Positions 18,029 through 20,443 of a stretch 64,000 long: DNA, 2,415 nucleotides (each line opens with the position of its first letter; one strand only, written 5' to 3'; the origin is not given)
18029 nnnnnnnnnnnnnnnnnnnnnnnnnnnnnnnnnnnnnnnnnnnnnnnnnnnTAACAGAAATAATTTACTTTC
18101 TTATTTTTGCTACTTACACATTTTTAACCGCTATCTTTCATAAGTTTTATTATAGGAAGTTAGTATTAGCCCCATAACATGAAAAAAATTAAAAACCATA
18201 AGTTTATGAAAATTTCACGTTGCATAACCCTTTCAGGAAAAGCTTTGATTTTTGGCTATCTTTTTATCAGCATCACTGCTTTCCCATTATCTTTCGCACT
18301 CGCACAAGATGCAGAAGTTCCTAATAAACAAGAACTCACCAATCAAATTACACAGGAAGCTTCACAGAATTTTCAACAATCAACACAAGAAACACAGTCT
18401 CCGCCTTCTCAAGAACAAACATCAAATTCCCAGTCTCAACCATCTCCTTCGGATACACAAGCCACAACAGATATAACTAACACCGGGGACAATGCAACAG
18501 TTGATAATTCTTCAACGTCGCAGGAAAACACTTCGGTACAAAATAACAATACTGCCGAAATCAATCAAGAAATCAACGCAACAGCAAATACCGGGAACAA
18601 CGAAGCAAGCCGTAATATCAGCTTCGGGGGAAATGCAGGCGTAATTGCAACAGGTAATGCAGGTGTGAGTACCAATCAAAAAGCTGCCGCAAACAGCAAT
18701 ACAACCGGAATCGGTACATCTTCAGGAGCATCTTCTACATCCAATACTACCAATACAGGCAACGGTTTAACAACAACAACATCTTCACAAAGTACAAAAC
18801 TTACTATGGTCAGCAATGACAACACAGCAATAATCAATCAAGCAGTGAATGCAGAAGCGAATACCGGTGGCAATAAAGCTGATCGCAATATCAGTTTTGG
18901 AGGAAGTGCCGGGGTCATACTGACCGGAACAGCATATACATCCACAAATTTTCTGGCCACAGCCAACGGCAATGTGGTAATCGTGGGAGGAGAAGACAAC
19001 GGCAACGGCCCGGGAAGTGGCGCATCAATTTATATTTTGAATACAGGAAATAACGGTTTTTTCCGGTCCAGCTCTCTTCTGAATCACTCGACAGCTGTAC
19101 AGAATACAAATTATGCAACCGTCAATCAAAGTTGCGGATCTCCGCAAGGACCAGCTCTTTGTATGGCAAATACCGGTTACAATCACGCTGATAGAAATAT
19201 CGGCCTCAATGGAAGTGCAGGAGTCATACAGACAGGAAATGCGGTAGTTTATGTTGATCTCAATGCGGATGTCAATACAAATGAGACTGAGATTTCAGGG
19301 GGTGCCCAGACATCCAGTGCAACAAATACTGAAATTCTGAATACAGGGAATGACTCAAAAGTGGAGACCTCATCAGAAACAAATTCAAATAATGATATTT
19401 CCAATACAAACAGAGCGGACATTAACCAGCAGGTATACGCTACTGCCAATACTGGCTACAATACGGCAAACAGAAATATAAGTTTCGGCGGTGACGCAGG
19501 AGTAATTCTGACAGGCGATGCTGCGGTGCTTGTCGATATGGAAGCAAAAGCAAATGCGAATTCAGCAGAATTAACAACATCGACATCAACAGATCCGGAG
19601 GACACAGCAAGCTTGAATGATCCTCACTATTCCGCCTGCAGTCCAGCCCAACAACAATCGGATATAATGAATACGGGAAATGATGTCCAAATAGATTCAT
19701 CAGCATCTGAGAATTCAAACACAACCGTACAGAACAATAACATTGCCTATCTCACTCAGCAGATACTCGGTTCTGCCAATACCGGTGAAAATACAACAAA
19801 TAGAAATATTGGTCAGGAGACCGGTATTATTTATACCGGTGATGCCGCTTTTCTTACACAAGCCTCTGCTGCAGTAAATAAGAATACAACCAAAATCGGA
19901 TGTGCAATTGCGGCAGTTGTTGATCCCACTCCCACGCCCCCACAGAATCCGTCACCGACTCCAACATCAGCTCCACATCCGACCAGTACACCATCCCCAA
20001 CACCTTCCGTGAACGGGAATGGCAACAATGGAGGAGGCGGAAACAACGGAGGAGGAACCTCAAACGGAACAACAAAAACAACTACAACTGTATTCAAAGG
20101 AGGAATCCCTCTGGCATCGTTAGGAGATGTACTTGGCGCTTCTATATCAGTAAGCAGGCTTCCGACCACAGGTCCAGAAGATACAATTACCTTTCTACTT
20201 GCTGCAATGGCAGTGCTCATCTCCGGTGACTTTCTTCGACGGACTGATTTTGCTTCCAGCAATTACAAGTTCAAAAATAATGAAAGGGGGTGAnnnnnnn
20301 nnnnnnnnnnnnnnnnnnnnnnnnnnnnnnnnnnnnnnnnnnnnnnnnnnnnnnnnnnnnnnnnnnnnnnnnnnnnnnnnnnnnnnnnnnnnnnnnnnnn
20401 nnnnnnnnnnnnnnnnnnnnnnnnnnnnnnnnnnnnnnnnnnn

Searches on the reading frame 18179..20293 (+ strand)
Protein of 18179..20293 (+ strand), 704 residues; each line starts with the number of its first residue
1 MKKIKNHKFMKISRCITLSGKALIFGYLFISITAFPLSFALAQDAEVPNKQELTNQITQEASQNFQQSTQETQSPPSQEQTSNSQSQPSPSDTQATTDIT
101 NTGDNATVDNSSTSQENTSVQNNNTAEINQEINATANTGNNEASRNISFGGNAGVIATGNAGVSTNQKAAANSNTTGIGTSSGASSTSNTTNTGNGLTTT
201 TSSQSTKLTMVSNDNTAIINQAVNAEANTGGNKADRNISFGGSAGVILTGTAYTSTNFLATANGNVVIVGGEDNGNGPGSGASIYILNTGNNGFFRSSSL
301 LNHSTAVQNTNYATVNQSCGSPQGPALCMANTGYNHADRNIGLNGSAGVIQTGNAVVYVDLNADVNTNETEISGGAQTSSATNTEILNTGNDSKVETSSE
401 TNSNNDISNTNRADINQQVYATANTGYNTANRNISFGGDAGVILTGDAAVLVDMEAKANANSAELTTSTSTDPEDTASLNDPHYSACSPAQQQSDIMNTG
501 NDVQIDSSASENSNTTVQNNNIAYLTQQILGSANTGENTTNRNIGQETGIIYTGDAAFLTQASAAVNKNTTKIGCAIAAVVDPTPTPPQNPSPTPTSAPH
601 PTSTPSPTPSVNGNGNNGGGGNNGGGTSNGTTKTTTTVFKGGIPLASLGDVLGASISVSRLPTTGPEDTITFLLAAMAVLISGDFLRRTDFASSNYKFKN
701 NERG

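Call 3: search_protein_families(library=pfam, proteins=[window:18179-20293:+], max_evalue=0.01)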
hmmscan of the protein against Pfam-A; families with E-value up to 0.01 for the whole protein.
window:18179-20293:+ (704 aa): 0 families

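Call 4: search_protein_families(library=ncbifam, proteins=[window:18179-20293:+], max_evalue=0.01)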
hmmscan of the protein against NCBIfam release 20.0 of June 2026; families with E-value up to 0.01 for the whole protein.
window:18179-20293:+ (704 aa): 0 families

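Call 23: search_protein_families(library=pfam, proteins=[window:18179-20293:+], max_evalue=10)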
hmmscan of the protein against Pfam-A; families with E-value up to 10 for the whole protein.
window:18179-20293:+ (704 aa): 1 family
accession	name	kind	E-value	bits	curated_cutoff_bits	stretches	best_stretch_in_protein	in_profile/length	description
PF00746.26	Gram_pos_anchor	-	0.13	12.7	20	1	659-683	7-31/43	LPXTG cell wall anchor motif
